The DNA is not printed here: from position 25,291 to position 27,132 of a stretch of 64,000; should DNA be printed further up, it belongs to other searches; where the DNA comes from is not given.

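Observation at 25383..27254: Compositionally foreign two-gene cassette between guaA and purD: large acidic-linker protein with a restriction-endonuclease-like C-terminus plus a HicB-like partner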

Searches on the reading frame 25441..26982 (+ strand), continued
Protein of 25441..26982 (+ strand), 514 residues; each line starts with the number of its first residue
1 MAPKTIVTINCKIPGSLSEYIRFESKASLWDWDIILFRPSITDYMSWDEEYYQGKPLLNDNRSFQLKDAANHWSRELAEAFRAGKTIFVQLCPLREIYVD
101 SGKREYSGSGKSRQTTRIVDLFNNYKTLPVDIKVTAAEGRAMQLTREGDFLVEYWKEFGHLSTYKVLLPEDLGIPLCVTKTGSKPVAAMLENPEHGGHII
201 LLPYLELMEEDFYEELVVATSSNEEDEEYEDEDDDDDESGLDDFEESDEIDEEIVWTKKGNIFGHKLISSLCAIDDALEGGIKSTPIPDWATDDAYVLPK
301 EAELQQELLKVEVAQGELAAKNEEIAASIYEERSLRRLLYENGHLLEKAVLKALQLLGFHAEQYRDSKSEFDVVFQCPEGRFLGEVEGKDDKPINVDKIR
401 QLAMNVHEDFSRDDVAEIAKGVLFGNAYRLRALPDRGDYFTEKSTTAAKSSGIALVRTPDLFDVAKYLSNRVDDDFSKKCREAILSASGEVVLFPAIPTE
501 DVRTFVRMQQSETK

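Call 33: search_protein_families(library=pfam, alignment_id=A2, max_evalue=0.001)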
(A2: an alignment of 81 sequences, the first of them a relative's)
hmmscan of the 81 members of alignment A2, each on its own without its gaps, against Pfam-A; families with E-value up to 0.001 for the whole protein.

A. member 1, L002:9471-9755:+ (95 aa): 0 families

B. families by the number of members that match (of 81 scanned): 37 families (the first 25 are shown)
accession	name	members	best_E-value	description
PF07318.18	DUF1464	1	5.9e-95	Protein of unknown function (DUF1464)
PF00120.29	Gln-synt_C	1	1.5e-33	Glutamine synthetase, catalytic domain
PF08780.16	NTase_sub_bind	1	2.4e-33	Nucleotidyltransferase substrate binding protein like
PF03235.19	GmrSD_N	1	1.2e-29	GmrSD restriction endonuclease, N-terminal domain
PF00561.26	Abhydrolase_1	1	2.1e-28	alpha/beta hydrolase fold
PF01037.27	AsnC_trans_reg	1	8.6e-22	Lrp/AsnC ligand binding domain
PF12146.15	Hydrolase_4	1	2e-21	Serine aminopeptidase, S33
PF13412.12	HTH_24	1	1.6e-19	Winged helix-turn-helix DNA-binding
PF12697.13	Abhydrolase_6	1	3.8e-19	Alpha/beta hydrolase family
PF13365.12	Trypsin_2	1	9.6e-19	Trypsin-like peptidase domain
PF02517.21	Rce1-like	1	1.9e-18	Type II CAAX prenyl endopeptidase Rce1-like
PF13404.12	HTH_AsnC-type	1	2.3e-16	AsnC-type helix-turn-helix domain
PF03372.29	Exo_endo_phos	1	1.9e-15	Endonuclease/Exonuclease/phosphatase family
PF01478.23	Peptidase_A24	1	1.2e-12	Type IV leader peptidase family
PF01850.27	PIN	1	3.8e-12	PIN domain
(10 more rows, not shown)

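Call 34: search_protein_families(library=pfam, alignment_id=A3, max_evalue=0.001)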
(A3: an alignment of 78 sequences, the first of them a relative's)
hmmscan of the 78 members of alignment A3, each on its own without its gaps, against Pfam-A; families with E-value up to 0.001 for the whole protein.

A. member 1, L002:7759-7983:- (74 aa): 0 families

B. families by the number of members that match (of 78 scanned): 51 families (the first 25 are shown)
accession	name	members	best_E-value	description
PF13175.12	AAA_15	4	1.3e-25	AAA ATPase domain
PF13304.12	AAA_21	4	1.9e-16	AAA domain, putative AbiEii toxin, Type IV TA system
PF02463.25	SMC_N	2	3.2e-06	RecF/RecN/SMC N terminal domain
PF13476.12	AAA_23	2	3.6e-05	AAA domain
PF03971.19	IDH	1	0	Monomeric isocitrate dehydrogenase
PF02867.20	Ribonuc_red_lgC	1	2.1e-133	Ribonucleotide reductase, barrel domain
PF22698.1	Semialdhyde_dhC_1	1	1.3e-54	Semialdehyde dehydrogenase, dimerisation domain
PF00296.26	Bac_luciferase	1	2.8e-54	Luciferase-like monooxygenase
PF00015.26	MCPsignal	1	5.1e-50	Methyl-accepting chemotaxis protein (MCP) signalling domain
PF00589.27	Phage_integrase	1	1.1e-36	Phage integrase family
PF13495.12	Phage_int_SAM_4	1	7.5e-32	Phage integrase, N-terminal SAM-like domain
PF14491.11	DUF4435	1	9.9e-27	Protein of unknown function (DUF4435)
PF12729.13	4HB_MCP_1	1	1e-26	Four helix bundle sensory module for signal transduction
PF24553.2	Rv0428c_C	1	7.9e-25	Probable histone acetyltransferase Rv0428c C-terminal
PF01548.23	DEDD_Tnp_IS110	1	1.5e-24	Transposase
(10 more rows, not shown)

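Call 36: find_encoding_contigs(protein=P0002, flank=8000, max_places=3)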
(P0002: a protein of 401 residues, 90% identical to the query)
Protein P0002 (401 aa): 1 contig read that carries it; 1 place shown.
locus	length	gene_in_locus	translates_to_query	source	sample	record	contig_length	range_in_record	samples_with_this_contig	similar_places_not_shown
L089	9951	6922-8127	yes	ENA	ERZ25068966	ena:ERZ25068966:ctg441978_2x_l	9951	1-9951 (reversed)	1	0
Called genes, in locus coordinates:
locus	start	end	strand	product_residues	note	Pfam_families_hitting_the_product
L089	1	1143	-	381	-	?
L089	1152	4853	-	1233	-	PF04563:RNA_pol_Rpb2_1, PF04561:RNA_pol_Rpb2_2, PF04565:RNA_pol_Rpb2_3, PF10385:RNA_pol_Rpb2_45, PF00562:RNA_pol_Rpb2_6, PF04560:RNA_pol_Rpb2_7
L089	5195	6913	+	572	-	PF00117:GATase, PF07722:Peptidase_C26, PF02540:NAD_synthase (faint), PF00958:GMP_synt_C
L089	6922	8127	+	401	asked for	-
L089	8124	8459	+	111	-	-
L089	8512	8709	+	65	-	PF21748:UPF0150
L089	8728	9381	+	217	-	PF02844:GARS_N, PF01071:GARS_A, PF02786:CPSase_L_D2, PF02222:ATP-grasp (weak)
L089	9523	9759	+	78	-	PF01071:GARS_A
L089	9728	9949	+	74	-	?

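Call 46: search_solved_structures(query=A1, max_evalue=10, show_alignments=2)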
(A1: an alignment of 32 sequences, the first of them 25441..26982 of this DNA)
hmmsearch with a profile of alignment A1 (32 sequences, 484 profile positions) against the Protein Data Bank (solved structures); distinct sequences matched with E-value up to 10: 0.

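Call 61: search_dna_similar(query=window:25441-26982:+, collection=phages, mode=protein, max_evalue=0.001)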
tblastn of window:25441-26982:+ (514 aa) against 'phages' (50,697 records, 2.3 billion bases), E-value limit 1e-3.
No match.

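Call 62: search_dna_similar(query=window:25441-26982:+, collection=plasmids, mode=protein, max_evalue=0.001)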
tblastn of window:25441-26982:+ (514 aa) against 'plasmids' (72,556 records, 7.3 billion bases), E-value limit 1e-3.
Records with a match: 7; places in all: 7; records where one place covers at least 80% of the query: 7.
Best place of each record, by identity: <60% 7.
By first word of the organism name: Enterobacter 7.
By predicted mobility (MOB-suite, as given by PLSDB): conjugative 6; non-mobilizable 1.
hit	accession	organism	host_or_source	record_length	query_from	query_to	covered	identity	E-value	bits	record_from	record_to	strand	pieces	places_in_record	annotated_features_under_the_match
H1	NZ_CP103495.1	Enterobacter hormaechei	Homo sapiens,blood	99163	1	498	97%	36.7%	3e-103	347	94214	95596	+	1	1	hypothetical protein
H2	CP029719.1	Enterobacter cloacae complex sp.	-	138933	1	498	97%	36.7%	3e-103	347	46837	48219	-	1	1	hypothetical protein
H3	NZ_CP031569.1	Enterobacter hormaechei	Homo sapiens,Rectal swab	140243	1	498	97%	36.7%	3e-103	347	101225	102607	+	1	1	hypothetical protein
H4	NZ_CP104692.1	Enterobacter hormaechei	Homo sapiens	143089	1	498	97%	36.7%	3e-103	347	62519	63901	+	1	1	hypothetical protein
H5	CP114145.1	Enterobacter hormaechei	Homo sapiens,blood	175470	1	498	97%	36.7%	3e-103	347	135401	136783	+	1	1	hypothetical protein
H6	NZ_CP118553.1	Enterobacter hormaechei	Homo sapiens,other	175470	1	498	97%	36.7%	3e-103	347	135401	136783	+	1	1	hypothetical protein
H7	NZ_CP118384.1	Enterobacter hormaechei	Homo sapiens,Rectal Swab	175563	1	498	97%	36.7%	3e-103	347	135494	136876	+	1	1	hypothetical protein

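Call 63: get_annotated_region(hit=H3, flank=9000)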
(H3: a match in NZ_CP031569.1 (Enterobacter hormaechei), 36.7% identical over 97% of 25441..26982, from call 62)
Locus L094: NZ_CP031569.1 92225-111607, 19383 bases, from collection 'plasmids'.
description: Enterobacter hormaechei strain 2013_1a plasmid pIncFIB-1301491, complete sequence
organism: Enterobacter hormaechei (NCBI taxid 158836)
taxonomy: Bacteria; Pseudomonadota; Gammaproteobacteria; Enterobacterales; Enterobacteriaceae; Enterobacter; Enterobacter hormaechei
host: -; source: Homo sapiens,Rectal swab; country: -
typing (MOB-suite, as given by PLSDB): conjugative; replicon IncFIB,IncFII,IncFII; relaxase MOBF,MOBF; mating-pair formation MPF_F
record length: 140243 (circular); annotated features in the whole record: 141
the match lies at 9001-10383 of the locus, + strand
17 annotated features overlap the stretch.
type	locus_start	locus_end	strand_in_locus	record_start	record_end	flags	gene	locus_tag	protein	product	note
CDS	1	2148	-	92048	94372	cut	fecA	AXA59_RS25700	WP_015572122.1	TonB-dependent Fe(3+) dicitrate receptor FecA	-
CDS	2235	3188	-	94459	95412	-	fecR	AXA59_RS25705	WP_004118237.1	ferric citrate uptake sigma factor regulator FecR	-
CDS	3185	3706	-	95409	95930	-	fecI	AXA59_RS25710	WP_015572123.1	RNA polymerase sigma factor FecI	-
CDS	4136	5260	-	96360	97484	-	istA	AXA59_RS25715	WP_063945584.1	IS21 family transposase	-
CDS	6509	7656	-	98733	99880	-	-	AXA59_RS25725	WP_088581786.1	IS3 family transposase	-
CDS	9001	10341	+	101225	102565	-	-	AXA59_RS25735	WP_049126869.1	hypothetical protein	-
CDS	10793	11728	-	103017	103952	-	-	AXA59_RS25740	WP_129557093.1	hypothetical protein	-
CDS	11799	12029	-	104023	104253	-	-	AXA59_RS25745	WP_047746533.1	hypothetical protein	-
CDS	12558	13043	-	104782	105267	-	-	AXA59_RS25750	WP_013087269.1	GNAT family N-acetyltransferase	-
CDS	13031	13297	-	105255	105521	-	-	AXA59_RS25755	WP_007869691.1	DUF1778 domain-containing protein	-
CDS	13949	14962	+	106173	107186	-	repA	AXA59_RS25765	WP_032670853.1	plasmid replication initiator RepA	-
CDS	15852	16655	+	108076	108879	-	-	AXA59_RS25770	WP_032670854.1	DUF4225 domain-containing protein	-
CDS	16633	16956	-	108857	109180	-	-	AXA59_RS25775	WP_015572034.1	hypothetical protein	-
CDS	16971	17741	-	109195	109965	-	-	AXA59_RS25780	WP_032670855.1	TraX family protein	-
CDS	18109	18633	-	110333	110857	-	-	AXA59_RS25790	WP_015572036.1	hypothetical protein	-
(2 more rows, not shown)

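Call 64: search_protein_representatives(alignment_id=A1)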
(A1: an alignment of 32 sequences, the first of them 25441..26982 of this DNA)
Query: 32 sequences, 484 profile positions. Proteins with E-value up to 0.001 (for the whole library): 2938; up to 1e-10: 1627; up to 1e-30: 773. The best 150 are listed.
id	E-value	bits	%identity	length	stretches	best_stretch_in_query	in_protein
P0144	1.7e-202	689.9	-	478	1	1-473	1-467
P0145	1.4e-193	660.5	-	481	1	1-475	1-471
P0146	7.7e-193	658.1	-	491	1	5-480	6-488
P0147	1.7e-189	647.1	-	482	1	1-477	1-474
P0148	2.1e-186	636.9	-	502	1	1-472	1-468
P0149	4.2e-182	622.7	-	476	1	3-477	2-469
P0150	5.6e-181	619.0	-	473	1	3-481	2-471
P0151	1.2e-180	617.9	-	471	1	3-472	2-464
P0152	8.8e-179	611.8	-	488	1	3-470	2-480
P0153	9.7e-179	611.6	-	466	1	1-470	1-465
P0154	2.1e-177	607.2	-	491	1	1-475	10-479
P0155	5.5e-174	595.9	-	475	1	4-473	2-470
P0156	6.9e-173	592.3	-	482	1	1-474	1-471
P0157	9.5e-173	591.8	-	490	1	3-478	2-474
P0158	3.4e-170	583.4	-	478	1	3-474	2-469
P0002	7.3e-148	509.8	-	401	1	1-363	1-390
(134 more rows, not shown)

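Call 67: search_protein_families(library=pfam, alignment_id=A5, max_evalue=0.0001)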
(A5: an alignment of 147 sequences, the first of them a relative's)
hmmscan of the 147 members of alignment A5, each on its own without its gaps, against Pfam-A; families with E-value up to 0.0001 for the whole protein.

A. member 1, L002:7204-7605:- (133 aa): 0 families

B. families by the number of members that match (of 147 scanned): 148 families (the first 25 are shown)
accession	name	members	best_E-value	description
PF07719.23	TPR_2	4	1.2e-23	Tetratricopeptide repeat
PF13428.12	TPR_14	3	7.2e-19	Tetratricopeptide repeat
PF23914.1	TPR_CcmH_CycH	3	6.3e-18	Cytochrome c-type biogenesis protein H TPR domain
PF13181.12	TPR_8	3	2.1e-15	Tetratricopeptide repeat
PF13431.12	TPR_17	3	6.6e-14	Tetratricopeptide repeat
PF13176.12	TPR_7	3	6.3e-09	Tetratricopeptide repeat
PF12840.13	HTH_20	3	5.4e-06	Helix-turn-helix domain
PF00005.33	ABC_tran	2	4.8e-34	ABC transporter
PF14559.12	TPR_19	2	1.2e-32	Tetratricopeptide repeat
PF03466.25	LysR_substrate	2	1.3e-26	LysR substrate binding domain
PF13432.12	TPR_16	2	4.6e-25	Tetratricopeptide repeat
PF13304.12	AAA_21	2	3.4e-20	AAA domain, putative AbiEii toxin, Type IV TA system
PF00126.33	HTH_1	2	3.2e-17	Bacterial regulatory helix-turn-helix protein, lysR family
PF08281.18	Sigma70_r4_2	2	1.6e-14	Sigma-70, region 4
PF13424.12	TPR_12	2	1.6e-13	Tetratricopeptide repeat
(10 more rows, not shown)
